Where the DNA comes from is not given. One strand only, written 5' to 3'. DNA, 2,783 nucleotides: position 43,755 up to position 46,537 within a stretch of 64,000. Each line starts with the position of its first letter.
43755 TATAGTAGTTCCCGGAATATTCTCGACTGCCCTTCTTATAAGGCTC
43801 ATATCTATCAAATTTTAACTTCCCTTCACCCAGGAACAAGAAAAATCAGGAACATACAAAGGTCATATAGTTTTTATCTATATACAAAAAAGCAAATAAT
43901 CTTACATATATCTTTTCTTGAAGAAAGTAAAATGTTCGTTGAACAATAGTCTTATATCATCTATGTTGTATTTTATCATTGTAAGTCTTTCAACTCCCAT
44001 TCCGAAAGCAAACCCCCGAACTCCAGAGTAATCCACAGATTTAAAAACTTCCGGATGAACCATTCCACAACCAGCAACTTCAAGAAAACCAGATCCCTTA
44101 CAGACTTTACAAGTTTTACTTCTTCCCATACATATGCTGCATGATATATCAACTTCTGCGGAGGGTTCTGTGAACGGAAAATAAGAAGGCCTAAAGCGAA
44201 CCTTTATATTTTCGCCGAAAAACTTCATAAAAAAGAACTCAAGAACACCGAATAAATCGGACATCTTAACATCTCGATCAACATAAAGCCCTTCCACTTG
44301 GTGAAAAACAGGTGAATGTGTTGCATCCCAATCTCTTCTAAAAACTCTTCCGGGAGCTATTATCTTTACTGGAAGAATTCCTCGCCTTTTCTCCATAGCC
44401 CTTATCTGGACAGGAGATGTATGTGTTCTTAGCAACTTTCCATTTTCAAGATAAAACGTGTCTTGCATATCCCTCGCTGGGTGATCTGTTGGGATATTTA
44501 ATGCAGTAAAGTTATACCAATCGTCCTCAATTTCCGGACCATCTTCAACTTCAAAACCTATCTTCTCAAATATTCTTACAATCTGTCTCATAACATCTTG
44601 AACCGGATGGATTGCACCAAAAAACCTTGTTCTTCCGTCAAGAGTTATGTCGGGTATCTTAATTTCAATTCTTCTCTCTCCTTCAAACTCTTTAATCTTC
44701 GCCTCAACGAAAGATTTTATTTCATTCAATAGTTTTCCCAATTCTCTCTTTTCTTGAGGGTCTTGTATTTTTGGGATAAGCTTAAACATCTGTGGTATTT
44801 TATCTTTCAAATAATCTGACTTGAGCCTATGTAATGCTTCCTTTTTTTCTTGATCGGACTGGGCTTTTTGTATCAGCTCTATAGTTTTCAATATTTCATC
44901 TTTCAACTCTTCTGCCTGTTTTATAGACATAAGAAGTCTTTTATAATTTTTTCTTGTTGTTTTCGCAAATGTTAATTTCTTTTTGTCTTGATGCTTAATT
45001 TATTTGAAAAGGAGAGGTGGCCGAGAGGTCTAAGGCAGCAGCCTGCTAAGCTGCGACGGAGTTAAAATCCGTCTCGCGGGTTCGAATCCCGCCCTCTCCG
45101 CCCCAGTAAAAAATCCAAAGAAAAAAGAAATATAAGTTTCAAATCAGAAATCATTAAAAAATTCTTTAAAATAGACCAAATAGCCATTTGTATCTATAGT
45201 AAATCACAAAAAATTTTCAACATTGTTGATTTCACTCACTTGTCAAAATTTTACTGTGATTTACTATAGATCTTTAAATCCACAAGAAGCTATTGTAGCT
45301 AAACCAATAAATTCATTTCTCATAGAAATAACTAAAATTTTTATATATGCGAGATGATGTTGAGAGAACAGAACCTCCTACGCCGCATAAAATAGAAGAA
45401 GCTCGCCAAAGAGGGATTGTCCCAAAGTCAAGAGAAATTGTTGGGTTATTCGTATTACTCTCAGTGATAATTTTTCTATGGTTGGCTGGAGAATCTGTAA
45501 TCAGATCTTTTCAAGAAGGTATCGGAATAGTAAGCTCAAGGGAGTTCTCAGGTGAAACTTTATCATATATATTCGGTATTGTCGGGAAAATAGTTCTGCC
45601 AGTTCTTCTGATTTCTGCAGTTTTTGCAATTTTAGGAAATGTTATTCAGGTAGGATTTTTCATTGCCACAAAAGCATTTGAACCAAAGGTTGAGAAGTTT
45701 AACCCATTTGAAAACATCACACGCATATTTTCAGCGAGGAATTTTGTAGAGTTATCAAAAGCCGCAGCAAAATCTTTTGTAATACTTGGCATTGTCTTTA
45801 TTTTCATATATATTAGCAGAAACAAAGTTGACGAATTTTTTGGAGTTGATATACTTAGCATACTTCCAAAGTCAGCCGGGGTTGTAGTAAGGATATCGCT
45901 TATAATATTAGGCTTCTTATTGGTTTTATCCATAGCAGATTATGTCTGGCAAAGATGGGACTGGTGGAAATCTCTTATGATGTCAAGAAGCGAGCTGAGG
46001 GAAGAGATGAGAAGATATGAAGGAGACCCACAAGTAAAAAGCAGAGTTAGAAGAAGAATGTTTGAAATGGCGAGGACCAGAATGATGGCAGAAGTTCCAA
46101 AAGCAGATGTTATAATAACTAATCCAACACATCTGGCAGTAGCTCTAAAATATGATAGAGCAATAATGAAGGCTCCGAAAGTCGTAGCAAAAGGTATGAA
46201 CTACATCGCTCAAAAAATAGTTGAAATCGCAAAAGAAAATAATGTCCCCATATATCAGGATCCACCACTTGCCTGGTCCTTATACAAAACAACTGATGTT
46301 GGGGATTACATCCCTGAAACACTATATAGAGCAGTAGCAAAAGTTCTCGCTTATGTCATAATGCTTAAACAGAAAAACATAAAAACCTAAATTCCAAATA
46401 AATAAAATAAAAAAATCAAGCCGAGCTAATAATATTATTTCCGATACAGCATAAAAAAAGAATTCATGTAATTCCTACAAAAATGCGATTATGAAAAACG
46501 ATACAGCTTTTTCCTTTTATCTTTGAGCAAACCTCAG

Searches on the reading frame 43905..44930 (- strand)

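Call 61: search_protein_families(library=pfam, proteins=[window:43905-44930:-], max_evalue=0.001)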
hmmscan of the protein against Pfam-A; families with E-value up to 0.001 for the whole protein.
window:43905-44930:- (342 aa): 1 family
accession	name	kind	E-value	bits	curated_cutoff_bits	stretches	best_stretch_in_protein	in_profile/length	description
PF01409.25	tRNA-synt_2d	-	9e-97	323.8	19.8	1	94-338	3-244/246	tRNA synthetases class II core domain (F)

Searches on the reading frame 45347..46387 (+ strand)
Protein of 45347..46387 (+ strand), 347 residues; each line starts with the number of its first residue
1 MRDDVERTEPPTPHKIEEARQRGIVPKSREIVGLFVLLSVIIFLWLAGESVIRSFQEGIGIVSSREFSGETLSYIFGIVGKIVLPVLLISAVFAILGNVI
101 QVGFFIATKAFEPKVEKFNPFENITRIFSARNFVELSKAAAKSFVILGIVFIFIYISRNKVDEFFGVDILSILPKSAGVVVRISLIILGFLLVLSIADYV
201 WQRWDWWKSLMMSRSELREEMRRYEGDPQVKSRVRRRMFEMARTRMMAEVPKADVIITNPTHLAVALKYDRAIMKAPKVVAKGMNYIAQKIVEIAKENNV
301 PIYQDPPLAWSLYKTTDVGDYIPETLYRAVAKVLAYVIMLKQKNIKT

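Call 61: search_protein_families(library=pfam, proteins=[window:45347-46387:+], max_evalue=0.001)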
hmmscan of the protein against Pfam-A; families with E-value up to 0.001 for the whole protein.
window:45347-46387:+ (347 aa): 1 family
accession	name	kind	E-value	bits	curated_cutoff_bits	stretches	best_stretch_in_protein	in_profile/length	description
PF01312.24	Bac_export_2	-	2.5e-117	392.3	24.4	1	6-337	2-335/335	FlhB HrpN YscU SpaS Family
